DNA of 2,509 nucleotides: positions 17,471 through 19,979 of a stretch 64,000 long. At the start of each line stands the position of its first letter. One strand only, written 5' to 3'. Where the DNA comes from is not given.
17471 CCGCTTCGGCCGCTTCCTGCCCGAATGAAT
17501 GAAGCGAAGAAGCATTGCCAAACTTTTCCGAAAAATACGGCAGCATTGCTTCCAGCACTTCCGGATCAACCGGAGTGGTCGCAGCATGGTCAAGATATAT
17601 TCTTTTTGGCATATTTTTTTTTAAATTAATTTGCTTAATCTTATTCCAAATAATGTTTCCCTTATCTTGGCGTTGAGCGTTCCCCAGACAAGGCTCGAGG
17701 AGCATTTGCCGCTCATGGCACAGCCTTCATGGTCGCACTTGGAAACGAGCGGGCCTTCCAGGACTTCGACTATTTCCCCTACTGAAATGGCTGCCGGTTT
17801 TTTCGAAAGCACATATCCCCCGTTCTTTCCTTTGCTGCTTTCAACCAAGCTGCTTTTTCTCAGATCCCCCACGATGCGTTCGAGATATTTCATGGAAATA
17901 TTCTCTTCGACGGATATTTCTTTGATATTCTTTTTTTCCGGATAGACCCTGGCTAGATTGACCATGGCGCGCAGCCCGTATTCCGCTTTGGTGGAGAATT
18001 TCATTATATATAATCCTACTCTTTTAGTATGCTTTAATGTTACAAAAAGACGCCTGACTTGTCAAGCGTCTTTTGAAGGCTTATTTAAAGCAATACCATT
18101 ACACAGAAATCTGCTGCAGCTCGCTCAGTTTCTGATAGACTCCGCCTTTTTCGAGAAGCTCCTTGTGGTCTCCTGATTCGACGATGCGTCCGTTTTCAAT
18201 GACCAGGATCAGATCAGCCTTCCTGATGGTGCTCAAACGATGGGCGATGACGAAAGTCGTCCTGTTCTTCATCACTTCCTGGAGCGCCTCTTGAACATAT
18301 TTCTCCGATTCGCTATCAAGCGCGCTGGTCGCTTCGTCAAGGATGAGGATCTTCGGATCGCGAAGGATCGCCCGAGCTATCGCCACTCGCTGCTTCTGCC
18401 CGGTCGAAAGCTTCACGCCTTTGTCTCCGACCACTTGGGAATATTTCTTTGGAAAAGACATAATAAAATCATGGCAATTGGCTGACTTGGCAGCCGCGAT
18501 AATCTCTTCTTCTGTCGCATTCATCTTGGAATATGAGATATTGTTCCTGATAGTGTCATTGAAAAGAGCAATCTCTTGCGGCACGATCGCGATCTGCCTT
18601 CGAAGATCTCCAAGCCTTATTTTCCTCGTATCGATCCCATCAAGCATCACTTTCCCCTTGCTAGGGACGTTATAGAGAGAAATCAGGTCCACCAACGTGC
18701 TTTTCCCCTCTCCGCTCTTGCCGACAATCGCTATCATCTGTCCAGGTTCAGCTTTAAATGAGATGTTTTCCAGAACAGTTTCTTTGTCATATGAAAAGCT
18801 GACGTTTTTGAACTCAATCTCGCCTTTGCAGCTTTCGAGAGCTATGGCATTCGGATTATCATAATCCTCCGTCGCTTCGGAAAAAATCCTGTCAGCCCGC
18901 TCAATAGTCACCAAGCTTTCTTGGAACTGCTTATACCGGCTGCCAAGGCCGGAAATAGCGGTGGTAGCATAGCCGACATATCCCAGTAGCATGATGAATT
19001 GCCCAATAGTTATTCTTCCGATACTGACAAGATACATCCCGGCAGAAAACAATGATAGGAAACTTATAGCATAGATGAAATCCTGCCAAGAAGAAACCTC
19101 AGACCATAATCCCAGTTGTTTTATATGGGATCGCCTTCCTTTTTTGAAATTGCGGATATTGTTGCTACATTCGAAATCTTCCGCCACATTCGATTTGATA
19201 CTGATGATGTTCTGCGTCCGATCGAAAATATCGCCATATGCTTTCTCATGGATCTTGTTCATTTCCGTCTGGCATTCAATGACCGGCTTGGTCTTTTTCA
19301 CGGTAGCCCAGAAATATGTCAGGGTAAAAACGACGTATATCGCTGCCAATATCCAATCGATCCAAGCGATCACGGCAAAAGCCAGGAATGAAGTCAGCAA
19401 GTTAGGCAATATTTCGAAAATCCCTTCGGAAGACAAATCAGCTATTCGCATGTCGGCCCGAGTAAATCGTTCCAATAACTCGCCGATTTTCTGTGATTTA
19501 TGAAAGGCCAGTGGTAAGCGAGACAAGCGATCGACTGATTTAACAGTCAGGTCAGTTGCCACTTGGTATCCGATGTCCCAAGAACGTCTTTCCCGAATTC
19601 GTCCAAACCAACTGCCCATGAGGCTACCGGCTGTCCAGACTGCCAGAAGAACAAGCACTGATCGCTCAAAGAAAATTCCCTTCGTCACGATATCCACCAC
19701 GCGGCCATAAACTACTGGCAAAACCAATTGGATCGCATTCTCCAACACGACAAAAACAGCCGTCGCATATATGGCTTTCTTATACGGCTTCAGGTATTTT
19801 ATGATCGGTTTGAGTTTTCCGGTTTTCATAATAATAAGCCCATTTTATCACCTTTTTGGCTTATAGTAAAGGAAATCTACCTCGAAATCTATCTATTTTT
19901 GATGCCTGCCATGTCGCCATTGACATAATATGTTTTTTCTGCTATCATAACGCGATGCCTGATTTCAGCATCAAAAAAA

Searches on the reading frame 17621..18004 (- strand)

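Call 92: search_protein_families(library=pfam, proteins=[window:17621-18004:-], max_evalue=0.001)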
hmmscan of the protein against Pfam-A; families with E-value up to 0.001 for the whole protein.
window:17621-18004:- (127 aa): 1 family
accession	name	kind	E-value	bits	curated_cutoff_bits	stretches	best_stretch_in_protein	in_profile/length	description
PF02082.26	Rrf2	-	2e-30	106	30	1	3-127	1-130/132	Iron-dependent Transcriptional regulator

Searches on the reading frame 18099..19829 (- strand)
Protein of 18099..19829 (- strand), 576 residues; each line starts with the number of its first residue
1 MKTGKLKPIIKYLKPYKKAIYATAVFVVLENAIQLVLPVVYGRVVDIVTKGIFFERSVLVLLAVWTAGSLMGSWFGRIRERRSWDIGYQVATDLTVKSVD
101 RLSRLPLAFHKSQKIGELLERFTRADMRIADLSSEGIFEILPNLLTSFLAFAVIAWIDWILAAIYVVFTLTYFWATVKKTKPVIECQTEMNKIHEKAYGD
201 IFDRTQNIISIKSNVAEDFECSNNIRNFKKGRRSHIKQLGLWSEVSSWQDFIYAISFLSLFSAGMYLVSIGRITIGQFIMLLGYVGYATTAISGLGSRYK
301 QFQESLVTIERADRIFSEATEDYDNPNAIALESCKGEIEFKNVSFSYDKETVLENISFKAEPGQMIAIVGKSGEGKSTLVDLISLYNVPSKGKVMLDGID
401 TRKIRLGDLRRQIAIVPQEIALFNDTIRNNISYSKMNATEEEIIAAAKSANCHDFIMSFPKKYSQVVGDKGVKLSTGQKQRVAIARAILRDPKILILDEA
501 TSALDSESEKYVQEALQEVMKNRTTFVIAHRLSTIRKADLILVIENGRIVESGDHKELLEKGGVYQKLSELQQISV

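Call 42: search_protein_families(library=pfam, proteins=[window:18099-19829:-], max_evalue=0.001)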
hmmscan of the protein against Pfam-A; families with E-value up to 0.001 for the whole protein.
window:18099-19829:- (576 aa): 4 families
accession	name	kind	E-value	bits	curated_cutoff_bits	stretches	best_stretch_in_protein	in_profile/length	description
PF00005.33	ABC_tran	-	7.7e-32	111.2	25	1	353-502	1-137/137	ABC transporter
PF00664.28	ABC_membrane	-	2.1e-25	90.4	28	1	24-290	5-272/274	ABC transporter transmembrane region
PF02463.25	SMC_N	-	2.9e-07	30.6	40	1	364-543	25-210/220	RecF/RecN/SMC N terminal domain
PF13555.12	AAA_29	-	0.00071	19.7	27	0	360-389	19-48/61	P-loop containing region of AAA domain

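Call 79: search_protein_families(library=ncbifam, proteins=[window:18099-19829:-], max_evalue=0.00001)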
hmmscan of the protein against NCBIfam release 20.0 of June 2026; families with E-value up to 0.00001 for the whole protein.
window:18099-19829:- (576 aa): 184 families (the best 25 are shown)
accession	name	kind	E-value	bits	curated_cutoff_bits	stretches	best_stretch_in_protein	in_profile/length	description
NF010178.0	PRK13657.1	equivalog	7e-120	401.2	733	1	9-574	10-572/588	glucan ABC transporter ATP-binding protein/ permease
TIGR02203.1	MsbA_lipidA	equivalog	2e-116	389.7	602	1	9-572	5-569/572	lipid A export permease/ATP-binding protein MsbA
TIGR02204.1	MsbA_rel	hypoth_equivalog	5.9e-108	362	780.4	1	4-572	4-575/576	ABC transporter, permease/ATP-binding protein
TIGR01846.1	type_I_sec_HlyB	subfamily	6.9e-105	351.8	725.55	1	14-572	135-692/694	type I secretion system permease/ATPase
NF045513.1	HepA_fam_ABC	equivalog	2.4e-104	350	725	1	53-572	94-609/610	heterocyst formation ABC transporter subunit HepA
NF052233.1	CphA_assoc_ABC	equivalog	1.4e-103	347.8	880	1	8-573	174-744/766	cyanophycin metabolism-associated ABC transporter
TIGR00958.1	3a01208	subfamily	2.5e-100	336.8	874.6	1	8-568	151-710/711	antigen peptide transporter 2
TIGR01192.1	chvA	subfamily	7.4e-96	322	585.4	1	9-569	10-567/585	glucan export ABC transporter ATP-binding protein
NF008381.0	PRK11176.1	equivalog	1.1e-95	321.2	867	1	12-572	19-579/582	lipid A ABC transporter ATP-binding protein/permease MsbA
TIGR03796.1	NHLM_micro_ABC1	equivalog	3.2e-93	313.2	853.3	1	8-568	144-708/710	NHLP family bacteriocin export ABC transporter peptidase/permease/ATPase subunit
TIGR03797.1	NHLM_micro_ABC2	equivalog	3.7e-93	313.2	709.4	1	12-572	130-685/686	NHLP bacteriocin export ABC transporter permease/ATPase subunit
TIGR03375.1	type_I_sec_LssB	subfamily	9.8e-91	305.1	693.1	1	9-561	144-691/696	type I secretion system permease/ATPase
NF008055.0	PRK10789.1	equivalog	1e-75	255.4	845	1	16-574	15-573/590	SmdA family multidrug ABC transporter permease/ATP-binding protein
TIGR01842.1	type_I_sec_PrtD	subfamily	6.1e-71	239.6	510.15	1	14-560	2-542/544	type I secretion system permease/ATPase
NF008056.1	PRK10790.1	equivalog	3e-68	230.8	746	1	6-575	11-578/584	SmdB family multidrug efflux ABC transporter permease/ATP-binding protein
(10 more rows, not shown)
